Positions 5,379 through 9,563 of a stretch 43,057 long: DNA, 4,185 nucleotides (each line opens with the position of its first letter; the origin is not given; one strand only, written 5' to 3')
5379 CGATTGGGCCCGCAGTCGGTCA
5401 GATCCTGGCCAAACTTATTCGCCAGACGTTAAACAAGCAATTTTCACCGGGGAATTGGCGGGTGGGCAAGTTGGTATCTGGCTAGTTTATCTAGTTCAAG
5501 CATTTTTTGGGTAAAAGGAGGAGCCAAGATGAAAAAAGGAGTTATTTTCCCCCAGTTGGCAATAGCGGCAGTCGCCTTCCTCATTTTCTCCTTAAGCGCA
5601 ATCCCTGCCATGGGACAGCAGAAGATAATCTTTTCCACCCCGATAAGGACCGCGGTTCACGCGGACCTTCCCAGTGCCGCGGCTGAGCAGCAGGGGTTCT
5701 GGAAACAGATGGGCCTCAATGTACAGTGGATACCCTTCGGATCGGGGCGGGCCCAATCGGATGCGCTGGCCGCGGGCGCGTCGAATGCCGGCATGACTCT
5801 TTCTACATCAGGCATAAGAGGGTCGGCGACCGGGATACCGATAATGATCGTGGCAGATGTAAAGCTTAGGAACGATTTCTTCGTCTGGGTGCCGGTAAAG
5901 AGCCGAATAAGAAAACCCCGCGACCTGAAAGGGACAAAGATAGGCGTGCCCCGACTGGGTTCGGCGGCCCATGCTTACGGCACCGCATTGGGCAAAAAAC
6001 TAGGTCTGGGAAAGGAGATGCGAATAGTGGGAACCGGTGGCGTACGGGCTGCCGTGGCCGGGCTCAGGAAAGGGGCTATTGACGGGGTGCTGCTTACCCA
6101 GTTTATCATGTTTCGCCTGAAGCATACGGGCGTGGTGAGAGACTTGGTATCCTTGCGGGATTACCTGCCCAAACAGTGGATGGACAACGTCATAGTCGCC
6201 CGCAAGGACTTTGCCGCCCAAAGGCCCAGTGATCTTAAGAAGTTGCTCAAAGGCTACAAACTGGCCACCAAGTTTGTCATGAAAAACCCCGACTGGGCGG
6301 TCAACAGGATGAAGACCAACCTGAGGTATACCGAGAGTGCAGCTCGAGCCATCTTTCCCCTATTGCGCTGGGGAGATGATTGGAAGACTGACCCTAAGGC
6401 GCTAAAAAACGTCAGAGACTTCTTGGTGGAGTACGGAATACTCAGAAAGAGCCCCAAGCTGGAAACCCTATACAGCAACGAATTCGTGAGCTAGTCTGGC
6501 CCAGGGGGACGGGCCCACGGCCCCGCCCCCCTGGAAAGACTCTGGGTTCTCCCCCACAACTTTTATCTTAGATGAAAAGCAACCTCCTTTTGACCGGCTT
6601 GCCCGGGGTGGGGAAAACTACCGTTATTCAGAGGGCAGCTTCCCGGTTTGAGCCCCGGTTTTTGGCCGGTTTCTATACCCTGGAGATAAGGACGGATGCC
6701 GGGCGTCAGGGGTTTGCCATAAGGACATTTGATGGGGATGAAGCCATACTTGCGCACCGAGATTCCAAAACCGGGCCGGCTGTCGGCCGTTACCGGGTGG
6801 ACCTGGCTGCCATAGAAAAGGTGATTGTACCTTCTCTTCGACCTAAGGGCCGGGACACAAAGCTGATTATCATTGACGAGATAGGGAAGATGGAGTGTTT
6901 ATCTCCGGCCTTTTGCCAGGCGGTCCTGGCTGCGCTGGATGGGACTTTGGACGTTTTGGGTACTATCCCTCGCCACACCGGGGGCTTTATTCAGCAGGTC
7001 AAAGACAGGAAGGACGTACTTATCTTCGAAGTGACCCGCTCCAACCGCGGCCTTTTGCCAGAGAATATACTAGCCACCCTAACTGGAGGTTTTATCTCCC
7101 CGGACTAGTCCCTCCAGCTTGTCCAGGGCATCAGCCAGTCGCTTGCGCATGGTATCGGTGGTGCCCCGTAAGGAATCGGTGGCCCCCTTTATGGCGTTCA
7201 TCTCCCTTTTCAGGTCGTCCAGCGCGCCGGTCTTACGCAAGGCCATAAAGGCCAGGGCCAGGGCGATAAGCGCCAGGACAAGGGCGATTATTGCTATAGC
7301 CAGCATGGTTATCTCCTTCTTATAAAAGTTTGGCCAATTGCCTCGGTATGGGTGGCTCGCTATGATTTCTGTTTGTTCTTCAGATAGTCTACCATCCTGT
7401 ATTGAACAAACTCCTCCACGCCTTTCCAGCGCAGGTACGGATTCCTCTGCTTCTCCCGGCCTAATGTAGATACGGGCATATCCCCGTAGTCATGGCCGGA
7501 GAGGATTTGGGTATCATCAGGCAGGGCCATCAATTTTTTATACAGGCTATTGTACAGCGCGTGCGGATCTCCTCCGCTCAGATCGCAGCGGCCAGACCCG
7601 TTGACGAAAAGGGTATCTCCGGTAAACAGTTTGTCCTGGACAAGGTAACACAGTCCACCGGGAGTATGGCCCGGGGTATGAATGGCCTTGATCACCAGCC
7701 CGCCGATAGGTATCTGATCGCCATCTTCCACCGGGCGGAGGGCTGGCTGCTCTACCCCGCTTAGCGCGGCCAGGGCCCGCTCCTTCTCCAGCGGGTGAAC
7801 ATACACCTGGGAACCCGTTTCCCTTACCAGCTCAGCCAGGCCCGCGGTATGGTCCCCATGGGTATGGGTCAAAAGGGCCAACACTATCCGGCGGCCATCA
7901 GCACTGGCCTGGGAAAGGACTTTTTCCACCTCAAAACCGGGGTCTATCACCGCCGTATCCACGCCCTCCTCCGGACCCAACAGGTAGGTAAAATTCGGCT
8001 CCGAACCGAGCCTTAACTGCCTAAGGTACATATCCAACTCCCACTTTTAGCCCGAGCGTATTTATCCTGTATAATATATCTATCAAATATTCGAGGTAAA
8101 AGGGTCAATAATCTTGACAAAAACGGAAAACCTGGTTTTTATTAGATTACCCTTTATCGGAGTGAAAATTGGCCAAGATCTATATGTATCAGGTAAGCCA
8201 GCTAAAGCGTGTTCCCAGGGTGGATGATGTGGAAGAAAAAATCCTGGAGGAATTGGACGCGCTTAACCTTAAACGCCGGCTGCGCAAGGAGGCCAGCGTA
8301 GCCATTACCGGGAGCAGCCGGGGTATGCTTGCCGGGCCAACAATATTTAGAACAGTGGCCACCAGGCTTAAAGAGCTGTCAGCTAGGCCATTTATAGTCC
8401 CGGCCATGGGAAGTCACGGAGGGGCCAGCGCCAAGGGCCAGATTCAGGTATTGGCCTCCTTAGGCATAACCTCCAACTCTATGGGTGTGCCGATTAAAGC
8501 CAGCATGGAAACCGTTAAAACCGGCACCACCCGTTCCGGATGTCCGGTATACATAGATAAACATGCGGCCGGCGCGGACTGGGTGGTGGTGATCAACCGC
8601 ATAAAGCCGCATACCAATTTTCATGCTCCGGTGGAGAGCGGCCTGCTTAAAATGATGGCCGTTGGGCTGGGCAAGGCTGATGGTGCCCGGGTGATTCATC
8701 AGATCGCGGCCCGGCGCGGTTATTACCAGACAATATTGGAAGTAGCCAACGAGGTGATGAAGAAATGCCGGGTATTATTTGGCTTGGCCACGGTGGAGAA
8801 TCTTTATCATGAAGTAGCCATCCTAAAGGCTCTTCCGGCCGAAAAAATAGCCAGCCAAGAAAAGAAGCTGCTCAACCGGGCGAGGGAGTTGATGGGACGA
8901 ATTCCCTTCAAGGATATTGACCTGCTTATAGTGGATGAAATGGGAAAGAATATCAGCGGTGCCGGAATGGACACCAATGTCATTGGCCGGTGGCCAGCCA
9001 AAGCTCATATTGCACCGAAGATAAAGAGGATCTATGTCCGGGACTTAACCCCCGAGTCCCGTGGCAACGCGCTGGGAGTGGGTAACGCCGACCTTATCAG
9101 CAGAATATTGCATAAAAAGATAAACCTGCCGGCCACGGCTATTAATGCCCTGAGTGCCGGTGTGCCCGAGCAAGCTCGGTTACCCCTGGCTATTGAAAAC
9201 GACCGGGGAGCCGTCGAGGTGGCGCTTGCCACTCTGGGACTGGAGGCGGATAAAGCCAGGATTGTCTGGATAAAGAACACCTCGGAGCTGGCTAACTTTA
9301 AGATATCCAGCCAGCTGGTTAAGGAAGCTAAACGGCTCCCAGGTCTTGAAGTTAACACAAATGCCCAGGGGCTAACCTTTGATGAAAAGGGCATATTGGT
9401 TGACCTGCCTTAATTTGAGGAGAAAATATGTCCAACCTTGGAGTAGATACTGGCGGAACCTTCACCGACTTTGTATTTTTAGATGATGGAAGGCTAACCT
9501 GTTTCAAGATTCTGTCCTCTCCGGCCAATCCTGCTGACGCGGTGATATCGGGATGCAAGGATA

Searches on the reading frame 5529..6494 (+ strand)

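Call 13: search_protein_families(library=pfam, proteins=[window:5529-6494:+], max_evalue=0.00001)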
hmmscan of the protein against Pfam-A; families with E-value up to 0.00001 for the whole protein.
window:5529-6494:+ (321 aa): 1 family
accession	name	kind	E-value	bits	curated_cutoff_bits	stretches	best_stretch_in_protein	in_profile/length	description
PF09084.16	NMT1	-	2.9e-26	93.2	20.5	1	50-256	8-215/216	NMT1/THI5 like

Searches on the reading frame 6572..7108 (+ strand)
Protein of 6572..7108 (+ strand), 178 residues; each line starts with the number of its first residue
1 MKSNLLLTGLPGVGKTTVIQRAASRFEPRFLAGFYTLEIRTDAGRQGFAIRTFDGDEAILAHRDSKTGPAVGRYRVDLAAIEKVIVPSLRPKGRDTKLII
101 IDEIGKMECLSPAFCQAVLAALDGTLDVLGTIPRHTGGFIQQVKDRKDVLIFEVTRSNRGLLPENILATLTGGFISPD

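Call 13: search_protein_families(library=pfam, proteins=[window:6572-7108:+], max_evalue=0.00001)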
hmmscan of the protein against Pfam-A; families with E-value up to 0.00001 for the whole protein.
window:6572-7108:+ (178 aa): 1 family
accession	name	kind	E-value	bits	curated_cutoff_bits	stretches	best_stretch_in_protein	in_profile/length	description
PF03266.21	NTPase_1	-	6.5e-43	146.9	23.9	1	4-167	1-168/168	NTPase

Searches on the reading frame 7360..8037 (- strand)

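Call 13: search_protein_families(library=pfam, proteins=[window:7360-8037:-], max_evalue=0.00001)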
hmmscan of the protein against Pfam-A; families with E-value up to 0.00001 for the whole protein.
window:7360-8037:- (225 aa): 2 families
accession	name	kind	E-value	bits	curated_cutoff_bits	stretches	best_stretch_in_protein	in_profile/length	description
PF00753.33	Lactamase_B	-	7.7e-25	88.4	22.7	1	16-182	7-196/196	Metallo-beta-lactamase superfamily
PF12706.13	Lactamase_B_2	-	7.1e-08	32.7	27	1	30-126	4-115/200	Beta-lactamase superfamily domain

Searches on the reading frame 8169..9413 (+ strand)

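Call 13: search_protein_families(library=pfam, proteins=[window:8169-9413:+], max_evalue=0.00001)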
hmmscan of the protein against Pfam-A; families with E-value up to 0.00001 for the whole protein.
window:8169-9413:+ (414 aa): 1 family
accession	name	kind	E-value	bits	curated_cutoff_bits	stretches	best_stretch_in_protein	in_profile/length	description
PF09861.14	Lar_N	-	3.8e-08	33.2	23.3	1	8-149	17-167/204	Lactate racemase N-terminal domain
